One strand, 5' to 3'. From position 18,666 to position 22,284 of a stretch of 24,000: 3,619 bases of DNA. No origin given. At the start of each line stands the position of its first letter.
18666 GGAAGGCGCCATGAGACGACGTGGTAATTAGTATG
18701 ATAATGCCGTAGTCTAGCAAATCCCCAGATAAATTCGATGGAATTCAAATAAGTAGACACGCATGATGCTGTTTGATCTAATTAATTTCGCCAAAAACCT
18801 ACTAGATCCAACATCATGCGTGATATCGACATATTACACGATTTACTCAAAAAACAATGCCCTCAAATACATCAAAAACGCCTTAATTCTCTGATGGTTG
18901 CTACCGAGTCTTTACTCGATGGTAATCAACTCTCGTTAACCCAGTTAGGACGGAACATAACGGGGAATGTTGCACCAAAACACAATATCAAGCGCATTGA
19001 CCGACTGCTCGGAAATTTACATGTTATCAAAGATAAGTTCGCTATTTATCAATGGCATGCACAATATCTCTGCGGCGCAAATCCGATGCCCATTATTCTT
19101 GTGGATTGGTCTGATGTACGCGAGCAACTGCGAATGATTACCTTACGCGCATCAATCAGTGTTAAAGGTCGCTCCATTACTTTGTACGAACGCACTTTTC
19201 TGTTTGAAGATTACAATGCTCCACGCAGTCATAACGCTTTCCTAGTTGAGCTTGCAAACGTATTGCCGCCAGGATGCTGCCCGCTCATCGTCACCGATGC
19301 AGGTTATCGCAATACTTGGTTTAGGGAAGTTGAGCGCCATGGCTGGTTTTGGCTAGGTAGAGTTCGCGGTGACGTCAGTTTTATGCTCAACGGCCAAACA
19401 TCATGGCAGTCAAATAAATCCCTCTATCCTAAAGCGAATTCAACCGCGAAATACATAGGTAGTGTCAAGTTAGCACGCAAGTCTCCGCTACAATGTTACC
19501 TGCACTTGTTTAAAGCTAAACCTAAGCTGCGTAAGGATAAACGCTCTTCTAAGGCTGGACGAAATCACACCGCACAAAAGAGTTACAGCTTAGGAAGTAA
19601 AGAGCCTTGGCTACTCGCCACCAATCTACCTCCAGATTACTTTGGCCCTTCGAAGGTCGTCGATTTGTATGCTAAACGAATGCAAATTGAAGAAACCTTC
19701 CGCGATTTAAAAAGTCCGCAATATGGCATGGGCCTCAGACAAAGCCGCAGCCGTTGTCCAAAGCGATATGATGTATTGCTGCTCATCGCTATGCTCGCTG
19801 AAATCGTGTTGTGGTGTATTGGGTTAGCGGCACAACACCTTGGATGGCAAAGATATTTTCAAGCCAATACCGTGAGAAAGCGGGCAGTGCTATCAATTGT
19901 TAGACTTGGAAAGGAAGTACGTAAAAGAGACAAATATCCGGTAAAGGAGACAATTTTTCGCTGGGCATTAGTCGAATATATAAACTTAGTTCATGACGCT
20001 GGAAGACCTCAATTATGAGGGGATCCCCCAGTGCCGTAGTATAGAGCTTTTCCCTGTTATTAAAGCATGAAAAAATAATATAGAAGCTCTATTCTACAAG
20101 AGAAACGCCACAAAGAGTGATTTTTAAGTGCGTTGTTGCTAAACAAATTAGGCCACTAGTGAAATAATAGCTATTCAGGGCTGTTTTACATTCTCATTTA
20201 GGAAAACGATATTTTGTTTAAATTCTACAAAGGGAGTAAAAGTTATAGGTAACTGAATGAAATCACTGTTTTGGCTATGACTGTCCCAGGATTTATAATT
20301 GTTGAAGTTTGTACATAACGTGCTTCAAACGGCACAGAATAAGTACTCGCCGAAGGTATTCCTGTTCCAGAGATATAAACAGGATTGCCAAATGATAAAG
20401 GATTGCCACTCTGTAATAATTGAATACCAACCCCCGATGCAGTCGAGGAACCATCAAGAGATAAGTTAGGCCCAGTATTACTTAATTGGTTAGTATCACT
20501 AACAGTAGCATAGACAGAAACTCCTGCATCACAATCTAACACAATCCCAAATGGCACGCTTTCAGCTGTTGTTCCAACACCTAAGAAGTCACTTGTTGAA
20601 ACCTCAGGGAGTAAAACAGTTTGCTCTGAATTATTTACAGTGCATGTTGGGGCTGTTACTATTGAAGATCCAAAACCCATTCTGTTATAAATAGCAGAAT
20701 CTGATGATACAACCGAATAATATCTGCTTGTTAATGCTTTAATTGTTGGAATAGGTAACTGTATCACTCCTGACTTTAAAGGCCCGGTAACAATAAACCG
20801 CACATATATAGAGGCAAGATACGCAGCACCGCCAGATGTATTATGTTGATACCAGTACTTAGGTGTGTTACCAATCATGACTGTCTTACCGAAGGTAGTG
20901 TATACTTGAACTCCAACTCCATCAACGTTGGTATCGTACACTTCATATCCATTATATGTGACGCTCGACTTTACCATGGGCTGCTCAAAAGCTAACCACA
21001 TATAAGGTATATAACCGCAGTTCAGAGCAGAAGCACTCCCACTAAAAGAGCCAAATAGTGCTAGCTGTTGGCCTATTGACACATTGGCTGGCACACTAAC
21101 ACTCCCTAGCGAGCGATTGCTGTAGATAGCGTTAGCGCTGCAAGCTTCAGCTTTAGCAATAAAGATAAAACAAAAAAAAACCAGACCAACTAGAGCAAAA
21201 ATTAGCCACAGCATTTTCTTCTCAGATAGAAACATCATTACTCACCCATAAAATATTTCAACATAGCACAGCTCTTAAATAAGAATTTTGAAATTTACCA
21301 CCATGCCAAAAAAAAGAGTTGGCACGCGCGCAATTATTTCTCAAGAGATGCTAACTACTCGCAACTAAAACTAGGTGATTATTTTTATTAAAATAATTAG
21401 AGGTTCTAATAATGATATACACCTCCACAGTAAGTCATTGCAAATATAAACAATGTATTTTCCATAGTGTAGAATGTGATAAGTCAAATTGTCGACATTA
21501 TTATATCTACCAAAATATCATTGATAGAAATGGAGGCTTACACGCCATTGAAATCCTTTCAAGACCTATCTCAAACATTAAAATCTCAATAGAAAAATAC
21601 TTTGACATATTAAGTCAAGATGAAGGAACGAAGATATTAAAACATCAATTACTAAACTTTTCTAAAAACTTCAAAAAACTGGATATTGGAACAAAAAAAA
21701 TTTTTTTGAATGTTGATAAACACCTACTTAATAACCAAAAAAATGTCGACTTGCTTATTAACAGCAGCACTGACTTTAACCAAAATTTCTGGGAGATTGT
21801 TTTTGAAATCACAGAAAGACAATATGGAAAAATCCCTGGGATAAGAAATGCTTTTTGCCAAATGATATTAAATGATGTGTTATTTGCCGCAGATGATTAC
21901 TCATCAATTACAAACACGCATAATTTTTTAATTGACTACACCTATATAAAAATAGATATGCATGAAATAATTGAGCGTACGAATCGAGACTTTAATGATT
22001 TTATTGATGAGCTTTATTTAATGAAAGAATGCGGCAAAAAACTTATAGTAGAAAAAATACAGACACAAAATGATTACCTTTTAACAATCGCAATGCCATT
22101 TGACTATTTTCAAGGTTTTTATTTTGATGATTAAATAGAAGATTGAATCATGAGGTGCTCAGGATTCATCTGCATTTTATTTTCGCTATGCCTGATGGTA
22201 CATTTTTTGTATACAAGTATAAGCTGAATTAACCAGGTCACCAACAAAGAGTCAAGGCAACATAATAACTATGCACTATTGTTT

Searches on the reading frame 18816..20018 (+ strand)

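Call 11: search_protein_families(library=pfam, proteins=[window:18816-20018:+], max_evalue=0.01)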
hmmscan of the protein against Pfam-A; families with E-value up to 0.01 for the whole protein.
window:18816-20018:+ (400 aa): 1 family
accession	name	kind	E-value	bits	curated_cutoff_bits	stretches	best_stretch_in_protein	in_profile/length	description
PF01609.27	DDE_Tnp_1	-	3.7e-14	53.4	23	1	156-313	78-184/200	Transposase DDE domain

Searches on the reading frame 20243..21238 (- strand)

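Call 11: search_protein_families(library=pfam, proteins=[window:20243-21238:-], max_evalue=0.01)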
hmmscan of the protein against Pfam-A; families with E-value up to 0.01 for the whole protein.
window:20243-21238:- (331 aa): 2 families
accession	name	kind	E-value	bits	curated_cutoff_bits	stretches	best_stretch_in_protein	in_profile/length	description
PF00419.26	Fimbrial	-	3.9e-21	76.4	25.6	1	189-330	3-150/151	Fimbrial protein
PF22003.2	MrkDrd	-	6.5e-05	23.2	27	1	43-142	4-97/142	MrkD-like receptor binding domain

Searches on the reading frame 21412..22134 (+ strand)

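Call 11: search_protein_families(library=pfam, proteins=[window:21412-22134:+], max_evalue=0.01)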
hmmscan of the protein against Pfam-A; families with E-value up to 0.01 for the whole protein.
window:21412-22134:+ (240 aa): 1 family
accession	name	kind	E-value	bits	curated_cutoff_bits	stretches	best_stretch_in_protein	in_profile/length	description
PF00563.25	EAL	-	1.5e-12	47.9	31.3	1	25-238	9-233/236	EAL domain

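Call 33: search_protein_families(library=padloc, proteins=[window:21412-22134:+], max_evalue=10)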
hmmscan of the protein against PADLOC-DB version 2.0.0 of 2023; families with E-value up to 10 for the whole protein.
window:21412-22134:+ (240 aa): 1 family
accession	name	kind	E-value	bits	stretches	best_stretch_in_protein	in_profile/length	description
PDLC04666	PDC-M47B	-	0.038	11.8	1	8-105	41-132/174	-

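Call 35: search_protein_families(library=ncbifam, proteins=[window:21412-22134:+], max_evalue=10)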
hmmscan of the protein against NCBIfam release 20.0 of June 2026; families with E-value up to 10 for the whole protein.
window:21412-22134:+ (240 aa): 3 families
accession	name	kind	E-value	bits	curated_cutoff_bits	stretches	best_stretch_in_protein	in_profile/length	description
NF008617.0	PRK11596.1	equivalog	4.3e-11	42.6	190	1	25-238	26-239/255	cyclic-guanylate-specific phosphodiesterase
NF007839.0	PRK10551.1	equivalog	0.002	16.8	461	1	92-238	348-497/518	cyclic di-GMP phosphodiesterase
NF052596.1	RR_EAL_PvrR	equivalog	0.0076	14.9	580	1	97-237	230-375/398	response regulator cyclic di-GMP phosphodiesterase PvrR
